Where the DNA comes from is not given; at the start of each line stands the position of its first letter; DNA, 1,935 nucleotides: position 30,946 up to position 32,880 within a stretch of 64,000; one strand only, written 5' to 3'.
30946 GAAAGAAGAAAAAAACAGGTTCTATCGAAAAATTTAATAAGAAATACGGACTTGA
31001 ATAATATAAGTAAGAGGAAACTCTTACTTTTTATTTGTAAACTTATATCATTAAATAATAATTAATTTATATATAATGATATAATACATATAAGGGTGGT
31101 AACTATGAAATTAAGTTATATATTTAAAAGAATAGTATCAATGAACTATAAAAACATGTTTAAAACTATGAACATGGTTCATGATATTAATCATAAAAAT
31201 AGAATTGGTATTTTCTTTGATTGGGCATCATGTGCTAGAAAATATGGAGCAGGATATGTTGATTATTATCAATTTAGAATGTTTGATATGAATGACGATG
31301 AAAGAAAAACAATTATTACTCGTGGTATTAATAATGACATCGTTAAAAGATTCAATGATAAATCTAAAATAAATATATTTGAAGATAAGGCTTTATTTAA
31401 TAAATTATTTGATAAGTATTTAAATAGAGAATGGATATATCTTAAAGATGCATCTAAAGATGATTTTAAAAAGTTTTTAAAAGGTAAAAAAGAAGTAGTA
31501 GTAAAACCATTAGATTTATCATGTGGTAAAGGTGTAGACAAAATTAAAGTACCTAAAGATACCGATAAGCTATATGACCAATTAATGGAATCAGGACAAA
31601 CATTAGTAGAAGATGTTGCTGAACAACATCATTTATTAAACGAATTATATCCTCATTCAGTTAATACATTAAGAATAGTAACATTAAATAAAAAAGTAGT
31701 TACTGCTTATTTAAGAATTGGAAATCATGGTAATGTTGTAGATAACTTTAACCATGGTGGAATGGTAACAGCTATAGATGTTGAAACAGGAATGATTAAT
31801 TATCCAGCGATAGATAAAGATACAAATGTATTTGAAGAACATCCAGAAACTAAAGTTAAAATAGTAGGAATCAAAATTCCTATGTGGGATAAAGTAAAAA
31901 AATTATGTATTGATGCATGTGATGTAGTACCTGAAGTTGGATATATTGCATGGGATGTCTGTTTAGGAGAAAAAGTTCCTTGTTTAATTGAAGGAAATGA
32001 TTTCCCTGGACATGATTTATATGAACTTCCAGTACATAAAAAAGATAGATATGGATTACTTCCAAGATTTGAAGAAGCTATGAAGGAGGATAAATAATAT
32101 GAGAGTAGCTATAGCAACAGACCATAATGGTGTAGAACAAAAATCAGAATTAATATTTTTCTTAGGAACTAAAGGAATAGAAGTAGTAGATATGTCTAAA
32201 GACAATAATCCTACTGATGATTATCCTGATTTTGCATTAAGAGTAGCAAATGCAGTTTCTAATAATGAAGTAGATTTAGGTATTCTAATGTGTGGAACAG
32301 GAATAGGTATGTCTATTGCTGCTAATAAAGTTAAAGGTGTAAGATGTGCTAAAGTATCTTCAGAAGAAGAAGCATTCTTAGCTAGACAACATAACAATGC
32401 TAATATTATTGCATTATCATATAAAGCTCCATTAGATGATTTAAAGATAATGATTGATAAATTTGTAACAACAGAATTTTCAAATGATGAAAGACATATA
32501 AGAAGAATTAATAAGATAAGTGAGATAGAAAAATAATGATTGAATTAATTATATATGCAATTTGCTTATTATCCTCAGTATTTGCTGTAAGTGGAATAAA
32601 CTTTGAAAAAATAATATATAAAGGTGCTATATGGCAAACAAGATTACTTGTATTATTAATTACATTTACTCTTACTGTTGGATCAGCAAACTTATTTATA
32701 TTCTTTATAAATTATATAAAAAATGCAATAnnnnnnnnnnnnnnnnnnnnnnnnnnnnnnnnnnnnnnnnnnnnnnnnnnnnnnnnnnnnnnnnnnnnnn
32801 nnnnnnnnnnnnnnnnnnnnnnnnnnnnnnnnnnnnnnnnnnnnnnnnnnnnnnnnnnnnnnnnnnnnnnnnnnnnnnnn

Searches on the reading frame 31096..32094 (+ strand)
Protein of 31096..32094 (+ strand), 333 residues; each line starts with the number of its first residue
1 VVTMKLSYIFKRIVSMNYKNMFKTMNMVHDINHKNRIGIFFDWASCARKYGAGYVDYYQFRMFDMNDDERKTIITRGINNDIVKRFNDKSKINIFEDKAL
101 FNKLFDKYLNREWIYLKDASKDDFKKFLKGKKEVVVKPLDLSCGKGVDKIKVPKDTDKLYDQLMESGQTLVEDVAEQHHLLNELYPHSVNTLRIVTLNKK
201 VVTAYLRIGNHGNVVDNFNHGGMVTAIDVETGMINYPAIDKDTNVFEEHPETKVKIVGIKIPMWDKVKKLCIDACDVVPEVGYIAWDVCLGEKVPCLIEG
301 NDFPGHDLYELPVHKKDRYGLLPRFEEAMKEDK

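Call 53: search_protein_families(library=pfam, proteins=[window:31096-32094:+], max_evalue=0.001)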
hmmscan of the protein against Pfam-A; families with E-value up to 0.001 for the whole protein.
window:31096-32094:+ (333 aa): 4 families
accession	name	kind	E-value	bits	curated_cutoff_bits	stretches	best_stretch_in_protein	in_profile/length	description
PF14397.11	ATPgrasp_ST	-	1.4e-49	169.2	31.4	1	79-327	3-275/278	Sugar-transfer associated ATP-grasp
PF02955.21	GSH-S_ATP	-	1.7e-06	28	23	1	120-229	20-124/175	Prokaryotic glutathione synthetase, ATP-grasp domain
PF14398.11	ATPgrasp_YheCD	-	6.8e-05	22.7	26.8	0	120-185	37-103/255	YheC/D like ATP-grasp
PF08443.16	RimK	-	0.00021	21.4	21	1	131-230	40-128/188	RimK-like ATP-grasp domain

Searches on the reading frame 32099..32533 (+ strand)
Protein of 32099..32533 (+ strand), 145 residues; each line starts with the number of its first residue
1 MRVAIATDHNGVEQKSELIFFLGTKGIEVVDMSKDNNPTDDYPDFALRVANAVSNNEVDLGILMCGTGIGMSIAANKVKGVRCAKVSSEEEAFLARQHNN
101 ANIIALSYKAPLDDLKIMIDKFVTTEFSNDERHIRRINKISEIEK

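Call 53: search_protein_families(library=pfam, proteins=[window:32099-32533:+], max_evalue=0.001)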
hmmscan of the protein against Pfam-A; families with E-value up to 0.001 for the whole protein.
window:32099-32533:+ (145 aa): 1 family
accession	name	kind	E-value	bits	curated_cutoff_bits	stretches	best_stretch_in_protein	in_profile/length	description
PF02502.23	LacAB_rpiB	-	1.5e-47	161.5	24.7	1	3-140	1-138/138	Ribose/Galactose Isomerase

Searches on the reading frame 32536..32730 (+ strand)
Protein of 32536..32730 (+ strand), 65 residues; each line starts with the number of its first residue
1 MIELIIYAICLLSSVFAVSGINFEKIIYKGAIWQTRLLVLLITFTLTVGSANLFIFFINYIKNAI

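Call 53: search_protein_families(library=pfam, proteins=[window:32536-32730:+], max_evalue=0.001)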
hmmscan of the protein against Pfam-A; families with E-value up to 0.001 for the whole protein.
window:32536-32730:+ (65 aa): 1 family
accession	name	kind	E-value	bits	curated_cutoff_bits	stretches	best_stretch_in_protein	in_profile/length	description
PF06612.16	DUF1146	-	0.00026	21.3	25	1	9-52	2-45/48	Protein of unknown function (DUF1146)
